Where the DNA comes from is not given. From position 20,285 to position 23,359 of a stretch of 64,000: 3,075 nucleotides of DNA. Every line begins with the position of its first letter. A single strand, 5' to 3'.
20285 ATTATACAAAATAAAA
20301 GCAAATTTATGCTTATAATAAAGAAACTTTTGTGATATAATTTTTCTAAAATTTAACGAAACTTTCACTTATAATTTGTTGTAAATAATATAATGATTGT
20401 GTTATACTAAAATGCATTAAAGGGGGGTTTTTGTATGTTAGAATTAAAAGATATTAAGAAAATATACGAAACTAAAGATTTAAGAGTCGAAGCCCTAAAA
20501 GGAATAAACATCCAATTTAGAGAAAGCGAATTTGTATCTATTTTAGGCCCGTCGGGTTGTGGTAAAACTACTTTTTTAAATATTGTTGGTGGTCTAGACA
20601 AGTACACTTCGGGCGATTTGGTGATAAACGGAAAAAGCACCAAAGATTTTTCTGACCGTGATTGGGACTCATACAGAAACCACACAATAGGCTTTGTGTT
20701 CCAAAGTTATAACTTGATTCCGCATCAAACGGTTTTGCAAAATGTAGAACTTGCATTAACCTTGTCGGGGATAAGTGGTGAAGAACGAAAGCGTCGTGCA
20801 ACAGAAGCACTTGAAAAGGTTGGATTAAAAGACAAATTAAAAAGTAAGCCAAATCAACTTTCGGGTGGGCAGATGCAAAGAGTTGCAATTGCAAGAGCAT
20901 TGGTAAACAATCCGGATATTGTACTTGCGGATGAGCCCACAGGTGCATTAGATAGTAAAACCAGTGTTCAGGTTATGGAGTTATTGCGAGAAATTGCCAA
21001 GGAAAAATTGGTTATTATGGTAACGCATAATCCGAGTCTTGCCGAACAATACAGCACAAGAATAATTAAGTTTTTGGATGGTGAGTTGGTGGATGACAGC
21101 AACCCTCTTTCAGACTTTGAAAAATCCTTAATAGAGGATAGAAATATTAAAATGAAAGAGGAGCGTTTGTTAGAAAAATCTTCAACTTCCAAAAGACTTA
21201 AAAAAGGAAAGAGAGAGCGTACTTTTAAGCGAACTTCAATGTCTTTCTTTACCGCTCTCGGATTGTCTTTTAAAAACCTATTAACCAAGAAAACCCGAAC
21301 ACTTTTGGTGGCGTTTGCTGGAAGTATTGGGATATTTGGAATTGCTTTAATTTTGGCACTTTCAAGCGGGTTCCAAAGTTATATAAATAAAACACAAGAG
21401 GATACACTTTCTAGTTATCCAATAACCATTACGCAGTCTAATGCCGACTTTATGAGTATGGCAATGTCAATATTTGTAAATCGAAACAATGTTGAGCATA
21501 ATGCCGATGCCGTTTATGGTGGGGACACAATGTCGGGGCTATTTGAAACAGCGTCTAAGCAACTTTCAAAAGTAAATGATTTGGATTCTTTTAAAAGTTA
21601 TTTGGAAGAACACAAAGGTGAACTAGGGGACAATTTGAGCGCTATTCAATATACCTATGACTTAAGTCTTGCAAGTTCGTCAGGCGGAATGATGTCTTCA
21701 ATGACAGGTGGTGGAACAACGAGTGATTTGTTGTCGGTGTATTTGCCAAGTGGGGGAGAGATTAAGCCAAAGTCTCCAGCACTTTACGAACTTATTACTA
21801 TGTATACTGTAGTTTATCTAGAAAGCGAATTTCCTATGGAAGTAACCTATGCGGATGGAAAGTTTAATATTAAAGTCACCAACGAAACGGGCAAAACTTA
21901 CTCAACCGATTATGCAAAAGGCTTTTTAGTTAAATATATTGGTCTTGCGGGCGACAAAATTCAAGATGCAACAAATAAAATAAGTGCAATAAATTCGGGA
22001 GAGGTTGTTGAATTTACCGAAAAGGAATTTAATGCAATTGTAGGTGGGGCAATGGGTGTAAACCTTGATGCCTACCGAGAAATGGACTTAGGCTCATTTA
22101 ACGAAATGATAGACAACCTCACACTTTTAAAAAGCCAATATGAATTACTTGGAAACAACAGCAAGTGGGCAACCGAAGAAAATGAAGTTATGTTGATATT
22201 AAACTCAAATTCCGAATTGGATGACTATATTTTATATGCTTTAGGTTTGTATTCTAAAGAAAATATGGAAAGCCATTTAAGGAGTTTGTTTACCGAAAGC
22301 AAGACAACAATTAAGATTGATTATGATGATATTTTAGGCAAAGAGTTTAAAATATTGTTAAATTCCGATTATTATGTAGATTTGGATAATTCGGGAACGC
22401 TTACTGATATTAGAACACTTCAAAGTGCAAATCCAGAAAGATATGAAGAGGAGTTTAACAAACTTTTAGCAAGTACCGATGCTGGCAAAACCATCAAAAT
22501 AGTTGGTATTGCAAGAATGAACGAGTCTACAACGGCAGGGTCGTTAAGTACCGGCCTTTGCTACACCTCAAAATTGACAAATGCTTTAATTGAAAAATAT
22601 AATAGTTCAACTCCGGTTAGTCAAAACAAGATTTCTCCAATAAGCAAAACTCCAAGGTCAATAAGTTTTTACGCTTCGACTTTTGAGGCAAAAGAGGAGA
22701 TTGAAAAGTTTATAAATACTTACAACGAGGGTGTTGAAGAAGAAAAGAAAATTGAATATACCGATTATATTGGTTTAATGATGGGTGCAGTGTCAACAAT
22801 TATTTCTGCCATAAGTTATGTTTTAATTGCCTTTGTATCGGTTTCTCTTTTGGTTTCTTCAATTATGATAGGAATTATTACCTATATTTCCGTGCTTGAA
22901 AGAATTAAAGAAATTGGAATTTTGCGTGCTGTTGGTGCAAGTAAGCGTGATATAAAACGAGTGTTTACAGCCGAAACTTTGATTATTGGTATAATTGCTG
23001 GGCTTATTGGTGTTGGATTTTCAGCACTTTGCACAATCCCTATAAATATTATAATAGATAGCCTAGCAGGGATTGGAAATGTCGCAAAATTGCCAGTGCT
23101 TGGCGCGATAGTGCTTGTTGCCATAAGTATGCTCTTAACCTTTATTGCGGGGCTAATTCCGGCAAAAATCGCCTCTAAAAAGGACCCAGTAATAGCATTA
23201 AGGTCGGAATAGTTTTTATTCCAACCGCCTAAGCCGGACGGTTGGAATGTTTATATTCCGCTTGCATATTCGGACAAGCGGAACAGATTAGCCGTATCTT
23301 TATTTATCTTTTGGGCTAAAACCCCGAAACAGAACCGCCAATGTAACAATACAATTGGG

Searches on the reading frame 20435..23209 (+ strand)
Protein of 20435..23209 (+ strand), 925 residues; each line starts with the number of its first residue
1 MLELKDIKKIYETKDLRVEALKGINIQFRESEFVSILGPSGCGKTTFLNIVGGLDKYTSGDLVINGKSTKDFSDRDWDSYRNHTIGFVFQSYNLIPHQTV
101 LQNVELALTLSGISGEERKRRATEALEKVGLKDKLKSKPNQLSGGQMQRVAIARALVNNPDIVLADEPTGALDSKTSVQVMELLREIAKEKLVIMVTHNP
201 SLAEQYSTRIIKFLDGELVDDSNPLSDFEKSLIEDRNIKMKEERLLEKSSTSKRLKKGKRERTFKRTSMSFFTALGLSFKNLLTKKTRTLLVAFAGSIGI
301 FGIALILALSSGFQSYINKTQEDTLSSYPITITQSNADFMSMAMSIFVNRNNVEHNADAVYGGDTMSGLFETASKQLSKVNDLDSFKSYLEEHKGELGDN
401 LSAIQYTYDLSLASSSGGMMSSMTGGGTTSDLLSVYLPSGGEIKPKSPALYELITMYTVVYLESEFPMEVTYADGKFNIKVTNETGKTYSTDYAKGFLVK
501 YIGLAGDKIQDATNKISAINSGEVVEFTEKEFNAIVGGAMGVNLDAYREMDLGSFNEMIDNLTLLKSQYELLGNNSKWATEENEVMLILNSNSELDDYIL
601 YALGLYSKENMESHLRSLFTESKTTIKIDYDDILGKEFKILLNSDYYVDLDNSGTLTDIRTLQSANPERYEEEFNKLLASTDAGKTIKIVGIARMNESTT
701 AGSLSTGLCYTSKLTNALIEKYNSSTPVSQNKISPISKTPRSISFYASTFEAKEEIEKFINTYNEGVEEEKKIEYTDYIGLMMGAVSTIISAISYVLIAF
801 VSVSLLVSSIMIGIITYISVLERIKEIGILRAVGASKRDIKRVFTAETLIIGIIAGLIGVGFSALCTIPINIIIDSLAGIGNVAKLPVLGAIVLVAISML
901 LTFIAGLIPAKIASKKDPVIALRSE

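Call 60: search_protein_families(library=pfam, proteins=[window:20435-23209:+], max_evalue=0.00001)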
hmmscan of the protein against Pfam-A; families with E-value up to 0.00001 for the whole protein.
window:20435-23209:+ (925 aa): 2 families
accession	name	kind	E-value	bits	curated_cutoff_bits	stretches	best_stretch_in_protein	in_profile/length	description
PF00005.33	ABC_tran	-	1.8e-35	122.9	25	1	21-169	1-136/137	ABC transporter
PF02687.27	FtsX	-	9e-17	61.7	25.5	1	799-918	2-120/120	FtsX-like permease C-terminal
